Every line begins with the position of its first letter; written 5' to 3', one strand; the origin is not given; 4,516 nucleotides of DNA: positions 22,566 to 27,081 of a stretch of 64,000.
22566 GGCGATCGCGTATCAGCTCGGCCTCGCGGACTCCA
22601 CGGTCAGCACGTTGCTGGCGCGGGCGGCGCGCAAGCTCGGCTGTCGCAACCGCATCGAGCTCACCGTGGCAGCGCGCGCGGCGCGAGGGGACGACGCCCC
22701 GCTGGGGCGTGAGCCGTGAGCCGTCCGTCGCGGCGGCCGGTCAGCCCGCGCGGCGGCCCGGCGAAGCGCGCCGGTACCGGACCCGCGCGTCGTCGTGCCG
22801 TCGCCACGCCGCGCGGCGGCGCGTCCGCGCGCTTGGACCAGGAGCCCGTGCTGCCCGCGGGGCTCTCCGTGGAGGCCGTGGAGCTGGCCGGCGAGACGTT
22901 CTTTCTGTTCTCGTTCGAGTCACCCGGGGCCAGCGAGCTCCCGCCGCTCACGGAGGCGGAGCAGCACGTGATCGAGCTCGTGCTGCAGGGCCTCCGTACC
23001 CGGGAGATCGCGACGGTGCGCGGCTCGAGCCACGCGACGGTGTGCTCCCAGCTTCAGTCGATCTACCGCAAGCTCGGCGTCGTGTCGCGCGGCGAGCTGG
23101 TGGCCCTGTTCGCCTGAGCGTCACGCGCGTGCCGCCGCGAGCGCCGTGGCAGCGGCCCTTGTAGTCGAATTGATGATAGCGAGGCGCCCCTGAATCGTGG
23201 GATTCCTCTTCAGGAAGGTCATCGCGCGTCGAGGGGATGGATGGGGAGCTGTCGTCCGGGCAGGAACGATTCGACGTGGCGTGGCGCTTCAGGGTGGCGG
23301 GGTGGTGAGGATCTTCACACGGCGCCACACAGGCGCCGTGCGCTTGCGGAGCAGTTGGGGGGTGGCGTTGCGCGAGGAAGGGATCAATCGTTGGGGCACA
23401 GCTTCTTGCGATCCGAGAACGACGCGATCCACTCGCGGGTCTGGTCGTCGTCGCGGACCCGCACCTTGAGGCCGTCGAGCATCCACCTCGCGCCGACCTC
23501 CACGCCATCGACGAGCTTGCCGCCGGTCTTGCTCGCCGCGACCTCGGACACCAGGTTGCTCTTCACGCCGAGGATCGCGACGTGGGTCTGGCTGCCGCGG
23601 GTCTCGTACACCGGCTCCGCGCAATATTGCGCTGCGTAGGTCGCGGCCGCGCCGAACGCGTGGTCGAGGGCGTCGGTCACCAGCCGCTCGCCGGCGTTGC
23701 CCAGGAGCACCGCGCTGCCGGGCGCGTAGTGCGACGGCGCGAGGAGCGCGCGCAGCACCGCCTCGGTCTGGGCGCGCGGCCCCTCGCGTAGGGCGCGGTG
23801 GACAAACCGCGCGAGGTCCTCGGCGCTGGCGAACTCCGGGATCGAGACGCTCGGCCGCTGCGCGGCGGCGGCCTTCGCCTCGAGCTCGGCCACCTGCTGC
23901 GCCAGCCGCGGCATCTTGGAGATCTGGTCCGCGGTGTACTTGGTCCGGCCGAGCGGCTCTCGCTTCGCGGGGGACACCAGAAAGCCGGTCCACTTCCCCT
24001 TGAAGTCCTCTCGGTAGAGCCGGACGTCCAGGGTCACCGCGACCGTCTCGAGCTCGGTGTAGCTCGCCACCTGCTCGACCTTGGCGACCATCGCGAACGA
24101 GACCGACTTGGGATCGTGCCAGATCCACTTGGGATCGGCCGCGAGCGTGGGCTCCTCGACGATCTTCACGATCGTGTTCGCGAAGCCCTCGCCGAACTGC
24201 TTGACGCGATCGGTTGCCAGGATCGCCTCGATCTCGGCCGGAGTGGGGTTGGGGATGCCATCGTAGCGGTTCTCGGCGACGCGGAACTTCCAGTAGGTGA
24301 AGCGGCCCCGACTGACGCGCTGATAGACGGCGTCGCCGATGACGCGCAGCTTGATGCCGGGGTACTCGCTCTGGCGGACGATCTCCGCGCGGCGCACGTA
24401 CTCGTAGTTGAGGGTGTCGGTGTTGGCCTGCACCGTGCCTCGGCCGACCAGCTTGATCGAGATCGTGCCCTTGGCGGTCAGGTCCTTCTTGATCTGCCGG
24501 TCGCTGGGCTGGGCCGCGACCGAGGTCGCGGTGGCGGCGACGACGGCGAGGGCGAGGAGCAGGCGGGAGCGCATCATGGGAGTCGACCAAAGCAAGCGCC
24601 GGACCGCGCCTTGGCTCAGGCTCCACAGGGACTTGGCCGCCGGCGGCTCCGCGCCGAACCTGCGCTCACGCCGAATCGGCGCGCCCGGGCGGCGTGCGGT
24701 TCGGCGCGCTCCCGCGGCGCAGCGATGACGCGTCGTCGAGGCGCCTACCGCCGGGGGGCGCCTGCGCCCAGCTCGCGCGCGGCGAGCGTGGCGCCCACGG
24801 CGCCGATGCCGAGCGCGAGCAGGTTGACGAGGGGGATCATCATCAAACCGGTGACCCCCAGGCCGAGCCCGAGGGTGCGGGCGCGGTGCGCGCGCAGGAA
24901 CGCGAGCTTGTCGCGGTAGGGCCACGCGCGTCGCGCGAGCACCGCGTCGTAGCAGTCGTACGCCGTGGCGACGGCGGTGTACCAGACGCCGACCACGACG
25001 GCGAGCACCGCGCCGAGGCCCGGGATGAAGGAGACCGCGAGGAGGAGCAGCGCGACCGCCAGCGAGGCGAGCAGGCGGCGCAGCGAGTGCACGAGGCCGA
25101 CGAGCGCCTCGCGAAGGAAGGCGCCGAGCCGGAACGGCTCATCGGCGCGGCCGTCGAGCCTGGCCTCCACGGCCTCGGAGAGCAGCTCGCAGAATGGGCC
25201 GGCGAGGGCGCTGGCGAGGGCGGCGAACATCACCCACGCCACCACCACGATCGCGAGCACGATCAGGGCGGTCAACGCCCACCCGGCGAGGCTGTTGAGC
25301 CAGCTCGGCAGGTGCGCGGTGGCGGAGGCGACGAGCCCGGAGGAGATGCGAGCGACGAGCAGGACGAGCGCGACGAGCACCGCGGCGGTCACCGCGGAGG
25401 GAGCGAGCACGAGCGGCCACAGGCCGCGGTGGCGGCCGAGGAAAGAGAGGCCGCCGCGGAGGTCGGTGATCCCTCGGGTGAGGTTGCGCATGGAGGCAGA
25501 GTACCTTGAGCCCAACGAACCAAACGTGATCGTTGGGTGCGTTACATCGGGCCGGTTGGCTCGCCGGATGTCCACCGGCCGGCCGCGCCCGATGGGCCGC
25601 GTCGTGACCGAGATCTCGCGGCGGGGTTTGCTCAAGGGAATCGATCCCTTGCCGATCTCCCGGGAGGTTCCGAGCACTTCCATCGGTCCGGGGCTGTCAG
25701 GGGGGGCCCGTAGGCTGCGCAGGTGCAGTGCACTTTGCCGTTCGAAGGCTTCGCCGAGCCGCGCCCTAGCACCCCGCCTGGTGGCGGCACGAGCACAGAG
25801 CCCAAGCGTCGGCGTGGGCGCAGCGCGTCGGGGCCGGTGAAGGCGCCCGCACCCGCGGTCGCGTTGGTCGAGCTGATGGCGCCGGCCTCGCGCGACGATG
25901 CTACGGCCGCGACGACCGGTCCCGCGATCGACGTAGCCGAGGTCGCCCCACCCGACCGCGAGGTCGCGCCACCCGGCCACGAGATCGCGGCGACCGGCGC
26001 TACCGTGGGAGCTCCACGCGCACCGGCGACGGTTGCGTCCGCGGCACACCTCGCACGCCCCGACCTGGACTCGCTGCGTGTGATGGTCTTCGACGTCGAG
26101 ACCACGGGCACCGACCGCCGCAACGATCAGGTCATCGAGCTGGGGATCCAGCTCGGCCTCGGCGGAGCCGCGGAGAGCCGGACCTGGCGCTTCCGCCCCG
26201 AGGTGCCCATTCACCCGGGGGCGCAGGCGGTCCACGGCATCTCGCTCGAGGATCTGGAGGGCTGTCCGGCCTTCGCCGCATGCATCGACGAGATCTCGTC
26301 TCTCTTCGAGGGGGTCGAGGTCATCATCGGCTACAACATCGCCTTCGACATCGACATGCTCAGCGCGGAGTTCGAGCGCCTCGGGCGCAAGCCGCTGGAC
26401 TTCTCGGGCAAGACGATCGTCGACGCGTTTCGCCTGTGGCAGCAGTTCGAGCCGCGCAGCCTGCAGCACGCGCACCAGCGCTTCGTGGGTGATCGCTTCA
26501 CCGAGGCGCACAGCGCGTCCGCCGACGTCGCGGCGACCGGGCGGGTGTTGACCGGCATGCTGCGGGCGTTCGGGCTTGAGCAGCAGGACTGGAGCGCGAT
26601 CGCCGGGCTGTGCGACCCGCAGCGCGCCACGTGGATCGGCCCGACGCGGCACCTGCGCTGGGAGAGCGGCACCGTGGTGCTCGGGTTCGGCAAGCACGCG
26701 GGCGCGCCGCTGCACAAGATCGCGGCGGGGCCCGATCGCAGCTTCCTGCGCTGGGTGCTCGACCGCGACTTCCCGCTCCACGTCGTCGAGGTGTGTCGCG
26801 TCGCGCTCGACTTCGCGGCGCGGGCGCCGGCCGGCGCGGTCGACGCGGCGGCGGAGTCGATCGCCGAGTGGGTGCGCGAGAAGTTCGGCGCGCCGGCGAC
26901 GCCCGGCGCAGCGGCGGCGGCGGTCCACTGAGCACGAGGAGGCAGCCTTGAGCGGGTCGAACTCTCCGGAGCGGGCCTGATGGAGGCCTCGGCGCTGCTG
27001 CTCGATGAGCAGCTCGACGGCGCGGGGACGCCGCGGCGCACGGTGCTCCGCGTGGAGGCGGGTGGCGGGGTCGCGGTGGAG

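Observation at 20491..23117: Tandem, recently duplicated or gene-converted LuxR-type regulators followed by a translationally coupled LuxR mini-protein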

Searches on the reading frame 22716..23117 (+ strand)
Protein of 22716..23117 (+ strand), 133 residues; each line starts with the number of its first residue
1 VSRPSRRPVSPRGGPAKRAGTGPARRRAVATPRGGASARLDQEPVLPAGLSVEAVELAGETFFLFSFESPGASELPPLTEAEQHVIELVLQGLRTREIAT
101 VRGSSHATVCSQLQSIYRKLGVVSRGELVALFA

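Call 5: search_protein_families(library=pfam, proteins=[window:22716-23117:+], max_evalue=1)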
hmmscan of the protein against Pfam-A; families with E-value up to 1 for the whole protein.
window:22716-23117:+ (133 aa): 4 families
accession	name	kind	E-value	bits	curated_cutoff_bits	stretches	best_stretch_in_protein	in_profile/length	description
PF00196.25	GerE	-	1.1e-08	35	23.5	1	77-130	2-55/57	Bacterial regulatory proteins, luxR family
PF08281.18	Sigma70_r4_2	-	0.016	15.3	25.7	1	78-120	11-54/54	Sigma-70, region 4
PF13384.12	HTH_23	-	0.052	13.8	24.6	1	83-117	8-41/50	Homeodomain-like domain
PF14493.12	HTH_40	-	0.25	12.1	27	1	83-118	3-38/89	Helix-turn-helix domain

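Call 36: search_protein_families(library=ncbifam, proteins=[window:22716-23117:+], max_evalue=0.1)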
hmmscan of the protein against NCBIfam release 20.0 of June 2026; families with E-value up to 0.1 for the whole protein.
window:22716-23117:+ (133 aa): 20 families
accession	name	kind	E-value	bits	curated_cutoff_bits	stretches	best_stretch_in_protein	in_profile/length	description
NF047608.1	LIC13292_fam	subfamily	1e-07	32.2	200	1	78-132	103-157/166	LIC13292 family transcriptional regulator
TIGR03020.2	EpsA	equivalog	1.3e-05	24.9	170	1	75-130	188-243/247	XrtB/PEP-CTERM-associated transcriptional regulator EpsA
NF041232.1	BagY_FevT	exception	1.3e-05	24.2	700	1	78-130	297-349/367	LuxR family transcriptional regulator BagY/FevT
NF052445.1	RespRegMctR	equivalog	2.2e-05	24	300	1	72-129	139-196/205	two-component system response regulator MctR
TIGR03541.1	reg_near_HchA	equivalog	5.8e-05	22.7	215.6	1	68-130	162-224/232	PA1136 family autoinducer-binding transcriptional regulator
NF047785.1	respo_reg_MadR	equivalog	0.00011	21.7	300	1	73-129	144-200/209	MadR family response regulator transcription factor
NF041830.1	RR_TF_ErdR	exception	0.00013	21.7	390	1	74-127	147-200/213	response regulator transcription factor ErdR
NF007708.0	PRK10403.1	equivalog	0.00039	19.9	343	1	78-131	154-207/215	nitrate/nitrite response regulator protein NarP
NF038181.1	reg_ATPase_IniR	equivalog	0.00056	18.3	750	1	76-131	765-820/827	isoniazid response ATPase/transcriptional regulator IniR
TIGR02937.1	sigma70-ECF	superfamily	0.00058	19.5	42.9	1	76-120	116-161/165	sigma-70 family RNA polymerase sigma factor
NF007685.0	PRK10360.1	equivalog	0.0013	18.5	258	1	75-128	135-188/196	response regulator transcription factor UhpA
NF003420.0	PRK04841.1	equivalog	0.0024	15.9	537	1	76-129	837-890/903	HTH-type transcriptional regulator MalT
NF052366.1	photon_PedR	equivalog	0.0025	18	120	1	78-129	3-54/74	photosynthetic electron transport-dependent transcriptional regulator PedR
NF007935.0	PRK10651.1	equivalog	0.0077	15.4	250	1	74-127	152-205/216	two-component system response regulator NarL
NF007403.0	PRK09935.1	equivalog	0.0091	15.6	271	1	71-130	143-202/210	fimbria biosynthesis transcriptional regulator FimZ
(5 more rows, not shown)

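Call 76: search_solved_structures(query=A4, max_evalue=0.001, show_alignments=1)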
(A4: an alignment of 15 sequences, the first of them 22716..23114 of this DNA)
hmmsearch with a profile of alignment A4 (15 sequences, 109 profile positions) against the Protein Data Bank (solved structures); distinct sequences matched with E-value up to 0.001: 38.
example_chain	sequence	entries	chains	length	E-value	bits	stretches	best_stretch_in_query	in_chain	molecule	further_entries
2krf_A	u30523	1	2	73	1.4e-09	41.5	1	44-102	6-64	Transcriptional regulatory protein comA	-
3ulq_B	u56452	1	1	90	2.3e-09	40.7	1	44-102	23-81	Transcriptional regulatory protein ComA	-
4ldz_A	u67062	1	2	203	3.7e-09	40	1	31-105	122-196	Transcriptional regulatory protein DesR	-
1je8_A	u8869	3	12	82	1e-08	38.6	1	45-104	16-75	Nitrate/Nitrite Response Regulator Protein NARL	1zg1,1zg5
7ve6_A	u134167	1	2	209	1.5e-08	38.1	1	33-102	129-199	Response regulator protein VraR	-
4gvp_A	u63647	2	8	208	1.5e-08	38.1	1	33-102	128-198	Response regulator protein vraR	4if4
7ve4_A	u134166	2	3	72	1.6e-08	38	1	45-103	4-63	DNA-binding response regulator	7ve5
2rnj_A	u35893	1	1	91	1.7e-08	37.9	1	43-102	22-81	Response regulator protein vraR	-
8u3b_G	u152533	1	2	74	3e-08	37.1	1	49-104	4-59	Nitrate/nitrite response regulator protein NarL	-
4zmr_A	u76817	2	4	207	7.4e-08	35.9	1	46-103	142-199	Response regulator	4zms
1a04_A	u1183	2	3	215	7.5e-08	35.8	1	45-103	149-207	NITRATE/NITRITE RESPONSE REGULATOR PROTEIN NARL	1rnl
4hye_A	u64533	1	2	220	8.4e-08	35.7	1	46-103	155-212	Response regulator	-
7x1k_A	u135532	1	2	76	8.6e-08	35.7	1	43-104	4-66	Chemotaxis protein CheY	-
4wt0_B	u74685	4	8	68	3.5e-07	33.7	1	49-101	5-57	Response regulator receiver domain protein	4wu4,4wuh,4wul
1yio_A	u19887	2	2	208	4.3e-07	33.4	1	48-106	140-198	response regulatory protein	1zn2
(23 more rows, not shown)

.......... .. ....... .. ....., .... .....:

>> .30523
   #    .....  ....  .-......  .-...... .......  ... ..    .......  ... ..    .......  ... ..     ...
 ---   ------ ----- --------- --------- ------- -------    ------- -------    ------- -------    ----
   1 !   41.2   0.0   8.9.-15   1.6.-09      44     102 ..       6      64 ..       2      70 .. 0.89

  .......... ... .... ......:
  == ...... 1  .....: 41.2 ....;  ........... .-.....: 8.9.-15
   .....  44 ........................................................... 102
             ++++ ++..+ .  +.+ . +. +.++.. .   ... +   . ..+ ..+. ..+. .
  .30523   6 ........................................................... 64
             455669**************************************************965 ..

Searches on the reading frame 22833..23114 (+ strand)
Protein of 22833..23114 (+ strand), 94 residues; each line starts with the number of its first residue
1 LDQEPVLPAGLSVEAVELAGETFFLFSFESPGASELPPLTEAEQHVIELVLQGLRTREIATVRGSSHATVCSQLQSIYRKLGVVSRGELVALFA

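Call 21: find_homologous_proteins(query=window:22833-23114:+, max_evalue=0.001)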
Query window:22833-23114:+ (94 aa): 1 proteins with E <= 0.001 among 5 candidates.
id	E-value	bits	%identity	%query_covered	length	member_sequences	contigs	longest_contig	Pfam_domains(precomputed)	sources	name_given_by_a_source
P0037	1.0e-47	177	99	95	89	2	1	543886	PF00196.26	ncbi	ncbi:MAG: helix-turn-helix transcriptional regulator [Kofleriaceae bacterium]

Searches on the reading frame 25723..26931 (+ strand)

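Call 34: search_protein_families(library=pfam, proteins=[window:25723-26931:+], max_evalue=0.001)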
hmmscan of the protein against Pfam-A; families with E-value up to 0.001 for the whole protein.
window:25723-26931:+ (402 aa): 1 family
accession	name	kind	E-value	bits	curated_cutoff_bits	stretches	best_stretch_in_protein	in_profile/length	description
PF00929.31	RNase_T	-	3.4e-15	57.4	24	1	122-275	2-163/164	Exonuclease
